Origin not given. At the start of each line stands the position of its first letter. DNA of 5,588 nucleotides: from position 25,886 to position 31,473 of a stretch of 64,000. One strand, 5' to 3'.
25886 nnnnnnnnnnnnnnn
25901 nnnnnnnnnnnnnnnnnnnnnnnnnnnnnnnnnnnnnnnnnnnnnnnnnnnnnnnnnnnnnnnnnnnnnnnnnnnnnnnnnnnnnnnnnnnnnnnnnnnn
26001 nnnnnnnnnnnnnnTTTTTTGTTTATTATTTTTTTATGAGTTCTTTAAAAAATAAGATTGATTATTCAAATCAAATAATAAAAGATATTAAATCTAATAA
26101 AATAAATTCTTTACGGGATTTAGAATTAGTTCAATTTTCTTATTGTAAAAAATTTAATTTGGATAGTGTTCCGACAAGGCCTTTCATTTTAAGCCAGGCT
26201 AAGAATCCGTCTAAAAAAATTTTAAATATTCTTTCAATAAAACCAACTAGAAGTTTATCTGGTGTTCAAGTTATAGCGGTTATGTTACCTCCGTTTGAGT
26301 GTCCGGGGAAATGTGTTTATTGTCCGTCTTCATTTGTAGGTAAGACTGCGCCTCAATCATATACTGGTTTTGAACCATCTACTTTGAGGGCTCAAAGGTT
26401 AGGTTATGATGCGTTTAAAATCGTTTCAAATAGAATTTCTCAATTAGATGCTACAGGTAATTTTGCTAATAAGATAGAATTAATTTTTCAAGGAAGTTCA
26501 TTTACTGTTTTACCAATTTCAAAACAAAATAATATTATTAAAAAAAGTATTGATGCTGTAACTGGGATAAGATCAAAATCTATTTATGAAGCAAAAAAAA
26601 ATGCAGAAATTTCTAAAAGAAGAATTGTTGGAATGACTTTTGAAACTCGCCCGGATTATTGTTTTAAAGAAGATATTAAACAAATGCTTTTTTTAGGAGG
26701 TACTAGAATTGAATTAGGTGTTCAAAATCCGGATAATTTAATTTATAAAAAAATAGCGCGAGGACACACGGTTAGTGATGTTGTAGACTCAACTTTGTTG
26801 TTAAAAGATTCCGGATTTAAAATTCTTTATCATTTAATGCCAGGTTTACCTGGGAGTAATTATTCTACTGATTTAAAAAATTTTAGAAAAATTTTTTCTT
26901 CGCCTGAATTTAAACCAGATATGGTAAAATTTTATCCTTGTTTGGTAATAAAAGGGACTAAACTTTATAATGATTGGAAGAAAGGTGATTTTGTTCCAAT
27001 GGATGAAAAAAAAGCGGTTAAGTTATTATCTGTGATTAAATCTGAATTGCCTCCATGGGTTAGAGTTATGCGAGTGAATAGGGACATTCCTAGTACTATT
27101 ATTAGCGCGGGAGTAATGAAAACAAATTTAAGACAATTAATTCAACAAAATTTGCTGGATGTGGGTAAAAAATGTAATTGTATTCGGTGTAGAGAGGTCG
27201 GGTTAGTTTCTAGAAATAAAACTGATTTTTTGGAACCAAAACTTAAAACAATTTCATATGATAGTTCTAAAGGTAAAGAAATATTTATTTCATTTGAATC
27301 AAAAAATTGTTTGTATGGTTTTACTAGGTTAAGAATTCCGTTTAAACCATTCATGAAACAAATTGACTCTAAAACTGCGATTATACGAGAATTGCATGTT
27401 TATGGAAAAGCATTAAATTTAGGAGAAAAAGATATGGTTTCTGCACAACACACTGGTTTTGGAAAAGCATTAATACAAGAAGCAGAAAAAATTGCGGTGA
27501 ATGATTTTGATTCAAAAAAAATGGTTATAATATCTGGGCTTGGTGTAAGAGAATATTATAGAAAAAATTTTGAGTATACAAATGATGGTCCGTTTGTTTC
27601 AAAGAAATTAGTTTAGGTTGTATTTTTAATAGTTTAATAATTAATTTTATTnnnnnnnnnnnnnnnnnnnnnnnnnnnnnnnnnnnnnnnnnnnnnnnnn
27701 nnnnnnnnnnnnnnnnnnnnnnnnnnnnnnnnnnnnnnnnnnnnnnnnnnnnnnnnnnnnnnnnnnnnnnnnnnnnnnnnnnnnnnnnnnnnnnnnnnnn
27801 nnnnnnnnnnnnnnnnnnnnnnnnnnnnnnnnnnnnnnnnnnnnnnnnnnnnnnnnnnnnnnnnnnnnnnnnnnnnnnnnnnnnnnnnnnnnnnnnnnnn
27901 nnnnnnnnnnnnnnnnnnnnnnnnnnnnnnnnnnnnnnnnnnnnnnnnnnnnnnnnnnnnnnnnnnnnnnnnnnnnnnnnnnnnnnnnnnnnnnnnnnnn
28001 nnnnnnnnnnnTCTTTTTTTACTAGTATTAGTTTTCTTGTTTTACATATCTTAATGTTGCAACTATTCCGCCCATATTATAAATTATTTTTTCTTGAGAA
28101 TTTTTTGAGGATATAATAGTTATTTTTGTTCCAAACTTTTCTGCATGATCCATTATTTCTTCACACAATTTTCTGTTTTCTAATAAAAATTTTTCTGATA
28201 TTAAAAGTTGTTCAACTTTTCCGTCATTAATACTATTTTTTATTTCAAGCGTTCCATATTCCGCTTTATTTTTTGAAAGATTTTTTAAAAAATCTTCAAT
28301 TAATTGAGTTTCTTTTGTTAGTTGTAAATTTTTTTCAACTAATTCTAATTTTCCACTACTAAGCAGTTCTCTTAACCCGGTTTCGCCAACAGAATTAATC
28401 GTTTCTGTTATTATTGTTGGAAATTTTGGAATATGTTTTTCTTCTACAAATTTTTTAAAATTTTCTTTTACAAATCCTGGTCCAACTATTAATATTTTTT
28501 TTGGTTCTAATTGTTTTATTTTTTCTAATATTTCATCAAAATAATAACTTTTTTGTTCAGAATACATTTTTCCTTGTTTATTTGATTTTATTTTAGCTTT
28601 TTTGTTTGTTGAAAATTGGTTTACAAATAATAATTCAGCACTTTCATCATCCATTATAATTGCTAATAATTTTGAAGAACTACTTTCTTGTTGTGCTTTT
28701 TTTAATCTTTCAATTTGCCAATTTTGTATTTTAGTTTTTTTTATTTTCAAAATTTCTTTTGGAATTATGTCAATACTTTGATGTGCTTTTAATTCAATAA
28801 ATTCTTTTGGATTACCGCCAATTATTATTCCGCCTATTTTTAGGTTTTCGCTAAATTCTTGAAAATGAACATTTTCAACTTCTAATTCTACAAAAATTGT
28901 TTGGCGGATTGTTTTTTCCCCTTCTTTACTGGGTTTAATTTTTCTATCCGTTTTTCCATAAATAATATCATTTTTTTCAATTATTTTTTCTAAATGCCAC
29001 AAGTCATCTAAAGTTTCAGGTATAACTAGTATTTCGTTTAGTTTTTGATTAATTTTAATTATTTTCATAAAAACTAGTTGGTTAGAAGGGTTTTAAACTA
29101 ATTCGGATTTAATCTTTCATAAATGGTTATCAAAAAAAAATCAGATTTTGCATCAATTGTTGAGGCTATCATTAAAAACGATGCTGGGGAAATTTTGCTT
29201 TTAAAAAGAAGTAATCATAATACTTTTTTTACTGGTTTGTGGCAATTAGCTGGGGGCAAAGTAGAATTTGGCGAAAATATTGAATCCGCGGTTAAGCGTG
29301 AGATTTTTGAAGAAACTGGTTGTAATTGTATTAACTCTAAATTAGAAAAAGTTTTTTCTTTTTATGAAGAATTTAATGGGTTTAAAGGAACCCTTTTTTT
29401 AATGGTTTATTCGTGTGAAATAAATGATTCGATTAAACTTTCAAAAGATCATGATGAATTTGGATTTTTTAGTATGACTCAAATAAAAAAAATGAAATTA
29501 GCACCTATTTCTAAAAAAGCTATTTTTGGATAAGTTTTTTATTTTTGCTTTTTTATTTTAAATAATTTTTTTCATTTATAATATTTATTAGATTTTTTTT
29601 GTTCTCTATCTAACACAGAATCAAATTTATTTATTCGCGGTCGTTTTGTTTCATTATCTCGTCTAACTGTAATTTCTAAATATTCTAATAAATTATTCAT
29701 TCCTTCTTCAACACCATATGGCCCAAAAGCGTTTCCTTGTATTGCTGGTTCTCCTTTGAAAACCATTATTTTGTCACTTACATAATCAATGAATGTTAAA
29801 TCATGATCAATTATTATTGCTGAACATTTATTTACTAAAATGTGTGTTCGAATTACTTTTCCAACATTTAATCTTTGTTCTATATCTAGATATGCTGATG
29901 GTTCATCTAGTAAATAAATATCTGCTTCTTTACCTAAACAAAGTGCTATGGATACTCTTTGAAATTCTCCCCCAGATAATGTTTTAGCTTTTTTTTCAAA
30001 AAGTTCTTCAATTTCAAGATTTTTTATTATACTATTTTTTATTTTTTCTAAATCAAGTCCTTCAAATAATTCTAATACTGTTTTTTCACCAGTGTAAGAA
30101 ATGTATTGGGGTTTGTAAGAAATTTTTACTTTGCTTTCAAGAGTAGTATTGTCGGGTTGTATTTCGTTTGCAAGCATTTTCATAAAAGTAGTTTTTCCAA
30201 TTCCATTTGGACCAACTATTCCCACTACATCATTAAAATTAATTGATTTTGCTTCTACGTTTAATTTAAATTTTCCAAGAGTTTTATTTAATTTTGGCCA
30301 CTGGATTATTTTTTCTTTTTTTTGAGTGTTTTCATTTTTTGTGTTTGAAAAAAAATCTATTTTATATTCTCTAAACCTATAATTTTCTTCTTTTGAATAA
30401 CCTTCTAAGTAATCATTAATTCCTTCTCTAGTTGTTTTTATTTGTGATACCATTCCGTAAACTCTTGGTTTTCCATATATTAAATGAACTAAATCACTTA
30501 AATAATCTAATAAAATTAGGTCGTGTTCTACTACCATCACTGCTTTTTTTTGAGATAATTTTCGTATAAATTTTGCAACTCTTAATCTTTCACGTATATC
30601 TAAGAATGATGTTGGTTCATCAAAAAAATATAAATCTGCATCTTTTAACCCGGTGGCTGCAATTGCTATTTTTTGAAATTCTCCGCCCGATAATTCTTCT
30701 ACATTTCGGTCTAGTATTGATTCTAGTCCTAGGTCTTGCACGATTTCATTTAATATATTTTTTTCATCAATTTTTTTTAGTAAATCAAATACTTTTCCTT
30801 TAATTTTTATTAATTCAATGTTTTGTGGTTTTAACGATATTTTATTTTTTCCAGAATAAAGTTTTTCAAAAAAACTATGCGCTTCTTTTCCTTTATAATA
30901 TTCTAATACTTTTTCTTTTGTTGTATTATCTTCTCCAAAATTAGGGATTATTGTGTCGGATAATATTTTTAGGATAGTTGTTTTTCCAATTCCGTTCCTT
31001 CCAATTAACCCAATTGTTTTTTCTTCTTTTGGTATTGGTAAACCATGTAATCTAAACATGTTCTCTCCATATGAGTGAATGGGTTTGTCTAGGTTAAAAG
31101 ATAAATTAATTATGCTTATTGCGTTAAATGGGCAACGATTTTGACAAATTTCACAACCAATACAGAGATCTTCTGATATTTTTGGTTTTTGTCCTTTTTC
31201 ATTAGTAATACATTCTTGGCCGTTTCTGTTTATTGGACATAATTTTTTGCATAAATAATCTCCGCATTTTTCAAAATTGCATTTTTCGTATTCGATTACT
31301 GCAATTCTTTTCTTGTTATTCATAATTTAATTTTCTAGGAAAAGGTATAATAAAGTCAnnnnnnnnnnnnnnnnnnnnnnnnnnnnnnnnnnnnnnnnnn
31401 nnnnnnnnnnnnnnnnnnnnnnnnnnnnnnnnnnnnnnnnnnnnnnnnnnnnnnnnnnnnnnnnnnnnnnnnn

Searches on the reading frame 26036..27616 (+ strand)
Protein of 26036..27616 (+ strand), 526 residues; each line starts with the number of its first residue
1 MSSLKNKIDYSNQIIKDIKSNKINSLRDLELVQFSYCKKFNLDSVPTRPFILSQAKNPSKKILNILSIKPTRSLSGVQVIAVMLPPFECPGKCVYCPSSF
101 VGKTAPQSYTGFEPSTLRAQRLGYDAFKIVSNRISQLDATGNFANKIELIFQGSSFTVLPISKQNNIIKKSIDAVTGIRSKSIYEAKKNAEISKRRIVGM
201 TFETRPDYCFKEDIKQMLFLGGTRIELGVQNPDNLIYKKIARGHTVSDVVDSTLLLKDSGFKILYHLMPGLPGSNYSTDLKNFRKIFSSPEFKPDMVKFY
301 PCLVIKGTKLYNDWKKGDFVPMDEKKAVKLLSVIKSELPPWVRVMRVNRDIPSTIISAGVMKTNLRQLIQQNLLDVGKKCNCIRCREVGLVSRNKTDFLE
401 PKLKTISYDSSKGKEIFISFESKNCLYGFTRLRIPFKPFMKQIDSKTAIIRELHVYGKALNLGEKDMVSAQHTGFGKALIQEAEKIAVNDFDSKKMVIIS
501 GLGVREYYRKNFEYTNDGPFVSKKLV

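Call 14: search_protein_families(library=pfam, proteins=[window:26036-27616:+], max_evalue=0.001)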
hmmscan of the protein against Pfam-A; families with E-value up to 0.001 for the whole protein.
window:26036-27616:+ (526 aa): 3 families
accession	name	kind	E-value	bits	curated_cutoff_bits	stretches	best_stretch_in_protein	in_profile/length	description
PF16199.10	Radical_SAM_C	-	3.9e-22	78.6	31.9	1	294-373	1-83/85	Radical_SAM C-terminal domain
PF04055.27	Radical_SAM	-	4.1e-13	50.3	29.5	1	89-277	7-157/166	Radical SAM superfamily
PF23613.1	ELP3_N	-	2.4e-06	27.8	27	1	11-73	5-69/70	ELP3 N-terminal domain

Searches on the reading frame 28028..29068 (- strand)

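Call 50: search_protein_families(library=pfam, proteins=[window:28028-29068:-], max_evalue=0.0001)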
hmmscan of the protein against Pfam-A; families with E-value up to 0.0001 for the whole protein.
window:28028-29068:- (346 aa): 3 families
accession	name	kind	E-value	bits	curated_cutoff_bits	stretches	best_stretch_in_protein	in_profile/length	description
PF03463.20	eRF1_1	-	3.3e-19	69.5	23.8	1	1-125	1-122/123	eRF1 domain 1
PF03465.20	eRF1_3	-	2.7e-16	60.4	25.8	1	251-341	2-104/106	eRF1 domain 3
PF03464.20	eRF1_2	-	2.5e-05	25.1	27.1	0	136-239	4-127/133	eRF1 domain 2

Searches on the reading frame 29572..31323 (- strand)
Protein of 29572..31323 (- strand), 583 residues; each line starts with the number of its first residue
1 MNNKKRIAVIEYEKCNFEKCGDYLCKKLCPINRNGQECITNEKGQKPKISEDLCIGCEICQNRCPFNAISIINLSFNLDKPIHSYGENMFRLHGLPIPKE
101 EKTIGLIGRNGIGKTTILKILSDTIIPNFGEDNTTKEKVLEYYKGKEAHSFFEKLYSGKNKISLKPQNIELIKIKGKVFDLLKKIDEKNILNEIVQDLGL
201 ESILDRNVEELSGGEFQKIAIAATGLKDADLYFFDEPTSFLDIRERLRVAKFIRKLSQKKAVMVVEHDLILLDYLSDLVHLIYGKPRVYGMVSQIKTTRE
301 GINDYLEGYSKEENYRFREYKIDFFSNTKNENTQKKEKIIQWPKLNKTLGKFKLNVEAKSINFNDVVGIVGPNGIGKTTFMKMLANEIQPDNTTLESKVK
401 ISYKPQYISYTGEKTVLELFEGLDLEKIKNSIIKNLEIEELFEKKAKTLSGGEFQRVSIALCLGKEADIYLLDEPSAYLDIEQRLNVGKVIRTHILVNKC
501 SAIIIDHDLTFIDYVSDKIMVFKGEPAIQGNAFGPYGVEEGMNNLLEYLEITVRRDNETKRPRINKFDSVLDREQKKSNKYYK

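Call 14: search_protein_families(library=pfam, proteins=[window:29572-31323:-], max_evalue=0.001)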
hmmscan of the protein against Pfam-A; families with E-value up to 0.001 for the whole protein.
window:29572-31323:- (583 aa): 22 families
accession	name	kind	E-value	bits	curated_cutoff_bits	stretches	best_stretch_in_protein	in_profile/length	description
PF00005.33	ABC_tran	-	1.1e-39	136.5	25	2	361-476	8-136/137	ABC transporter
PF02463.25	SMC_N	-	2.1e-13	50.7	40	1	98-268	21-198/220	RecF/RecN/SMC N terminal domain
PF13304.12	AAA_21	-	2.7e-12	47.8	27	0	367-415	2-56/304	AAA domain, putative AbiEii toxin, Type IV TA system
PF00037.32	Fer4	-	4.4e-07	29.9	21.1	1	47-70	1-24/24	4Fe-4S binding domain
PF24389.1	ORC-CDC6-like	-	7.6e-07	28.7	27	0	369-424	37-92/571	ORC-CDC6-like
PF00910.28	RNA_helicase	-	2.1e-06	28.6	21.5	0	369-392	3-26/105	RNA helicase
PF04068.21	Fer4_RLI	-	2.2e-06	27.7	23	1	6-37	2-35/35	Possible Fer4-like domain in RNase L inhibitor, RLI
PF00004.35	AAA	-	3.6e-06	27.9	21.2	0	369-445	3-73/131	ATPase family associated with various cellular activities (AAA)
PF00931.28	NB-ARC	-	4.9e-06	26.4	23.5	0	364-447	19-101/248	NB-ARC domain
PF20720.3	nSTAND3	-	5.5e-06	26.6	27.2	0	362-392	15-45/155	Novel STAND NTPase 3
PF13479.12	AAA_24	-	6.2e-06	26.6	27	0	367-385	5-23/195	AAA domain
PF13401.12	AAA_22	-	1.2e-05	26.1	27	0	369-445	10-75/130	AAA domain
PF12837.12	Fer4_6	-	1.4e-05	25.3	25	1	46-69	1-24/24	4Fe-4S binding domain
PF05729.18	NACHT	-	2.3e-05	24.8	26.7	0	366-392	2-28/167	NACHT domain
PF14697.11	Fer4_21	-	4e-05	24.1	35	1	8-70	1-58/59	4Fe-4S dicluster domain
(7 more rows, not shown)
